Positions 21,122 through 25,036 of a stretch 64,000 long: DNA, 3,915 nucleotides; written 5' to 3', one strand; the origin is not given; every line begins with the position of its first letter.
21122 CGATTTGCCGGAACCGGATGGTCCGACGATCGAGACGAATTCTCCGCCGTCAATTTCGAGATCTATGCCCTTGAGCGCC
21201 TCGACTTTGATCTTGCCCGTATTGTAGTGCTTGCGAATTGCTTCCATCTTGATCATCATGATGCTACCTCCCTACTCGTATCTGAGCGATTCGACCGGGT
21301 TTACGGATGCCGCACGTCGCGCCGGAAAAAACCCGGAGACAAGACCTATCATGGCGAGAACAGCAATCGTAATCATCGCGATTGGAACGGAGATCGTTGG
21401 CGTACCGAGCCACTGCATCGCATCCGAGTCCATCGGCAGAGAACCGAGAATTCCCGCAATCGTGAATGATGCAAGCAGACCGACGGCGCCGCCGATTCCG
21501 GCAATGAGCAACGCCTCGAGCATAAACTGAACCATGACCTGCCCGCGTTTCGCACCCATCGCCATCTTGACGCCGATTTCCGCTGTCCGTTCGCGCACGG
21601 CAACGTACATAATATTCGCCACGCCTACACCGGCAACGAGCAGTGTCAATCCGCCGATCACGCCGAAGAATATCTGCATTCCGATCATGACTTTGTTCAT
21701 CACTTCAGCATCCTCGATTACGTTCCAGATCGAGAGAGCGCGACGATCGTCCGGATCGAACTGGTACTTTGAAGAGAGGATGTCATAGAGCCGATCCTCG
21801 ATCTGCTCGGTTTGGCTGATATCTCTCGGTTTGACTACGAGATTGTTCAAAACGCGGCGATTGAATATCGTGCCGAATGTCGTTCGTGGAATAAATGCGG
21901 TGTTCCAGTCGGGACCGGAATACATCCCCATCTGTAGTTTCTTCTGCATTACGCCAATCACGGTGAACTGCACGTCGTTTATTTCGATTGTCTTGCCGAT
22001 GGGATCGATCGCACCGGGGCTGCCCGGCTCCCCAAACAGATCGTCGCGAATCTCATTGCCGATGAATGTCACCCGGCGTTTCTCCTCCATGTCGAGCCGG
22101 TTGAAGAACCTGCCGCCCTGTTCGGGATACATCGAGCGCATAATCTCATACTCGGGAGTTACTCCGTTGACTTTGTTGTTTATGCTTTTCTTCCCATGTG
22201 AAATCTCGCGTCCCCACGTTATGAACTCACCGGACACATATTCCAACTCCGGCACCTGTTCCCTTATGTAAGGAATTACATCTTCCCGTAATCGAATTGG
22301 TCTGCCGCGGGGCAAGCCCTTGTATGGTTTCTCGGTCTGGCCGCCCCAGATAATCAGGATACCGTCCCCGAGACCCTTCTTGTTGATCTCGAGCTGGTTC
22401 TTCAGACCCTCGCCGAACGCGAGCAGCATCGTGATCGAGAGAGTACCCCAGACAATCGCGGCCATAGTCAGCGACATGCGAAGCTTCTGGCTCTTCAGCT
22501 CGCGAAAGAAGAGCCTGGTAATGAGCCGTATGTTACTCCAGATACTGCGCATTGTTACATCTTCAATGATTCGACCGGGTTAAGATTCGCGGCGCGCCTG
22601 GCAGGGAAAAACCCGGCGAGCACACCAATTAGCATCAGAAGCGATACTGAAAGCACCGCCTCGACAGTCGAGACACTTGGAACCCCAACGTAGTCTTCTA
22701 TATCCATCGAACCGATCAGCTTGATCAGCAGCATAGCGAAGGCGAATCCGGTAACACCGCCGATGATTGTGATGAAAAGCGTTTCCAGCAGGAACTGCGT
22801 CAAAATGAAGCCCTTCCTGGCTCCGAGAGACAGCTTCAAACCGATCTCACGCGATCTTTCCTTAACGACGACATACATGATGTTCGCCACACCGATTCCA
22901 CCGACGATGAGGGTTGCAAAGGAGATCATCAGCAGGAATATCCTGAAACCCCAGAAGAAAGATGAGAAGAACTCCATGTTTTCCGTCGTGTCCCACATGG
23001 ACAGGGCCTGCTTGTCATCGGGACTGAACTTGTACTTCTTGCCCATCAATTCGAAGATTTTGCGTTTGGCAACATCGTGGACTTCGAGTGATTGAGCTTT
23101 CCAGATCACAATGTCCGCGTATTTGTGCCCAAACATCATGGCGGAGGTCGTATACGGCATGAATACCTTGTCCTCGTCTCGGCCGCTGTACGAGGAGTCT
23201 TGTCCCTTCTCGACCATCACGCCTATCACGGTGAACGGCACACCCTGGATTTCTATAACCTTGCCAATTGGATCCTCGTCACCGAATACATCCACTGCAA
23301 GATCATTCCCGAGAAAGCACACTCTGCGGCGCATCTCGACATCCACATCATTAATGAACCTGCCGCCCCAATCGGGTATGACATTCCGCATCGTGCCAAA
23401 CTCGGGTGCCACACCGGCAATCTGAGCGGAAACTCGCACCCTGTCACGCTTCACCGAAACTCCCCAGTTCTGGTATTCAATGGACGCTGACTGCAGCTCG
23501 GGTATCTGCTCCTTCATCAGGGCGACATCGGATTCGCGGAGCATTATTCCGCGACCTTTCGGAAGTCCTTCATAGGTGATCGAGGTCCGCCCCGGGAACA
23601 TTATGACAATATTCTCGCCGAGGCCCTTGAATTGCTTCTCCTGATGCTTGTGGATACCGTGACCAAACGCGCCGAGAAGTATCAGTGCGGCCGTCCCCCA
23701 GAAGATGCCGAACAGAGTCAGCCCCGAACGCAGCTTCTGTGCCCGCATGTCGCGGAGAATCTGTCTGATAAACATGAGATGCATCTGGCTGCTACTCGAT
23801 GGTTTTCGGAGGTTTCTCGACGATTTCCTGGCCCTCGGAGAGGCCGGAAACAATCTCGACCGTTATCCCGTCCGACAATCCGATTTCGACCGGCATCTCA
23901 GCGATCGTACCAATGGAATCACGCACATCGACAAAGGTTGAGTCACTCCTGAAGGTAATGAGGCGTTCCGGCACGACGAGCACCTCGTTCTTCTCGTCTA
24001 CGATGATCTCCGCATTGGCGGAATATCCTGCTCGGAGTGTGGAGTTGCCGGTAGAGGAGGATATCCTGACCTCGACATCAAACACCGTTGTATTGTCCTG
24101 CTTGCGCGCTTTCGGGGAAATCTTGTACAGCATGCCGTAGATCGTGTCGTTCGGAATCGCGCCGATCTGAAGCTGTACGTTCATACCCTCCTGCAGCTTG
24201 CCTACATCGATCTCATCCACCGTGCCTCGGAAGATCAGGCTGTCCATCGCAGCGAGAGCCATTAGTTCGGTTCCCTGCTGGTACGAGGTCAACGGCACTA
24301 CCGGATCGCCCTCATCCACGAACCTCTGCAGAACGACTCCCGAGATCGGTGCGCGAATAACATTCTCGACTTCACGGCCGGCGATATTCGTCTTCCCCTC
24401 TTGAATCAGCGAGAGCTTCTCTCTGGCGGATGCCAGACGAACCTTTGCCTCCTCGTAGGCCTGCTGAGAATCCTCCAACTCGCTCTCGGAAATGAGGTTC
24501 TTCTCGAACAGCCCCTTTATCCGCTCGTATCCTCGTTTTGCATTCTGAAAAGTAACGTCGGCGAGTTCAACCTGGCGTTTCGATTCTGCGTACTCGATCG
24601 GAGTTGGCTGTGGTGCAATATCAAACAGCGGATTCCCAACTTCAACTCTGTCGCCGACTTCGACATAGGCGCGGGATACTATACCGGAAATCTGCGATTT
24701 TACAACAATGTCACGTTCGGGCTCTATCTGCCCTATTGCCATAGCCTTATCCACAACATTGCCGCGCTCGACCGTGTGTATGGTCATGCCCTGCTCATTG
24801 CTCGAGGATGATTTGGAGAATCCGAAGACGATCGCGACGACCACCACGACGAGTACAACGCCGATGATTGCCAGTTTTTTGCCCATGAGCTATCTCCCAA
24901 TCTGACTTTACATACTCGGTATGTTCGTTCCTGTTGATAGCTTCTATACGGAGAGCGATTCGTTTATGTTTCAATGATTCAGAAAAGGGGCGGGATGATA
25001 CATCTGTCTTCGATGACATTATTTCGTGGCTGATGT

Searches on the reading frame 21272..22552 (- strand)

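Call 20: search_protein_families(library=ncbifam, proteins=[window:21272-22552:-], max_evalue=0.00001)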
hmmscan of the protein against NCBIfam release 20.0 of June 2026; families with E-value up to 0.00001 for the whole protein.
window:21272-22552:- (426 aa): 4 families
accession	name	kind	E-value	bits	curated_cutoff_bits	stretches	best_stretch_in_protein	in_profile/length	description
NF007826.0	PRK10535.1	equivalog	6.6e-47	160.1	966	1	6-424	252-646/648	macrolide ABC transporter ATP-binding protein/permease MacB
TIGR03434.1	ADOP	subfamily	6.7e-34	117.1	622.3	1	114-426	515-803/803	ADOP family duplicated permease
TIGR02212.1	lolCE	equivalog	9.6e-10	37.9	362.45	1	194-426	182-411/411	lipoprotein-releasing ABC transporter permease subunit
NF008076.0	PRK10814.1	exception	1.2e-07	31.1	473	1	296-426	267-399/399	lipoprotein-releasing ABC transporter permease subunit LolC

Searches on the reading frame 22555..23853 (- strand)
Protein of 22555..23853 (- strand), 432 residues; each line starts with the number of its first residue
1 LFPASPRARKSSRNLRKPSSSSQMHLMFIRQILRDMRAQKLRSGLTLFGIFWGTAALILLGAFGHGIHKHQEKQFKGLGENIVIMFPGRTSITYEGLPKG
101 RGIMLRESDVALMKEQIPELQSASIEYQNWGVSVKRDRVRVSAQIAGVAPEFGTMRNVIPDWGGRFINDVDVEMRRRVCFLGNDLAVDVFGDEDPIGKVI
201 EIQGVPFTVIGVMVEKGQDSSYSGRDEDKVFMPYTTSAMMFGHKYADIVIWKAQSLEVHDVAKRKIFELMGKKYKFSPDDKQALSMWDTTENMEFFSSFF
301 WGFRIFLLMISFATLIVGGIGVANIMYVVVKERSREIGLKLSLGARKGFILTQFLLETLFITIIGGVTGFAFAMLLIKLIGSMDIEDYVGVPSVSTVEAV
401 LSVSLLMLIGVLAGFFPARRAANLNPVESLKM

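Call 20: search_protein_families(library=ncbifam, proteins=[window:22555-23853:-], max_evalue=0.00001)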
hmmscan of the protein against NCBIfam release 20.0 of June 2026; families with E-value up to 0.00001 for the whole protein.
window:22555-23853:- (432 aa): 4 families
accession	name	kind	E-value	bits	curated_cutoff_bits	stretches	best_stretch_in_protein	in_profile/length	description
NF007826.0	PRK10535.1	equivalog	8e-47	159.9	966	1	33-430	262-645/648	macrolide ABC transporter ATP-binding protein/permease MacB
TIGR03434.1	ADOP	subfamily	1.4e-31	109.4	622.3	1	135-431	519-801/803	ADOP family duplicated permease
TIGR02212.1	lolCE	equivalog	5.1e-10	38.8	362.45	1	223-431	194-409/411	lipoprotein-releasing ABC transporter permease subunit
NF038346.1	FtsX_actino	exception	5.5e-06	26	250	1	288-415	164-295/308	permease-like cell division protein FtsX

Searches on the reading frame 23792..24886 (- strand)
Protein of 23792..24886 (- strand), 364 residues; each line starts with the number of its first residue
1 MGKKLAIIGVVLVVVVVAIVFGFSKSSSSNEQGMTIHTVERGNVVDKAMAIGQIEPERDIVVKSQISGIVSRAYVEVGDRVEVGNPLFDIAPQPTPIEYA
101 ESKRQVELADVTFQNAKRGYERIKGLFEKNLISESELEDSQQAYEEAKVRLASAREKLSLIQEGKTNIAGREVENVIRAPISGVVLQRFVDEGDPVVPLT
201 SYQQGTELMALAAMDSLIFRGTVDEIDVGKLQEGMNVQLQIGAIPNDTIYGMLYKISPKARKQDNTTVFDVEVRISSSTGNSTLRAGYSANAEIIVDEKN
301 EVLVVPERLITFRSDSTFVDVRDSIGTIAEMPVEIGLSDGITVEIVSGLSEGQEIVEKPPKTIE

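Call 21: search_protein_families(library=ncbifam, proteins=[window:23792-24886:-], max_evalue=1e-8)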
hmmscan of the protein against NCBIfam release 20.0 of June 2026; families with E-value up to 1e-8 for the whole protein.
window:23792-24886:- (364 aa): 9 families
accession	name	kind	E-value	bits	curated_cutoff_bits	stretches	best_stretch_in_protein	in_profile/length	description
TIGR01730.1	RND_mfp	subfamily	8.4e-45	153.1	94.9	1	35-356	2-306/322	efflux RND transporter periplasmic adaptor subunit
TIGR00999.1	8a0102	subfamily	9.3e-33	113.5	319.3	1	78-356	1-263/271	CzcB/NccB family metal efflux transporter periplasmic adaptor subunit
NF008606.0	PRK11578.1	equivalog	5.8e-26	91.5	342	1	10-356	13-361/371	macrolide transporter subunit MacA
NF008589.1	PRK11556.1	equivalog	4.3e-16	58.8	391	1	44-356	69-372/392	MdtA/MuxA family multidrug efflux RND transporter periplasmic adaptor subunit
NF002939.0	PRK03598.1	equivalog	1.6e-13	50.6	393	0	98-165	109-176/332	secretion protein HlyD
TIGR01843.1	type_I_hlyD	subfamily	2e-13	50.1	208.65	1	138-299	234-401/422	HlyD family type I secretion periplasmic adaptor subunit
NF007132.1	PRK09578.1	equivalog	5.7e-12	45.1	512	1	11-194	17-193/396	MexX/AxyX family multidrug efflux RND transporter periplasmic adaptor subunit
TIGR00998.1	8a0101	subfamily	3.7e-11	42.5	390.8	0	103-250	114-274/334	EmrA/EmrK family multidrug efflux transporter periplasmic adaptor subunit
NF033138.2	RND-peri-MexC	equivalog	4.8e-10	39.1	625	1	8-354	7-354/375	MexC family multidrug efflux RND transporter periplasmic adaptor subunit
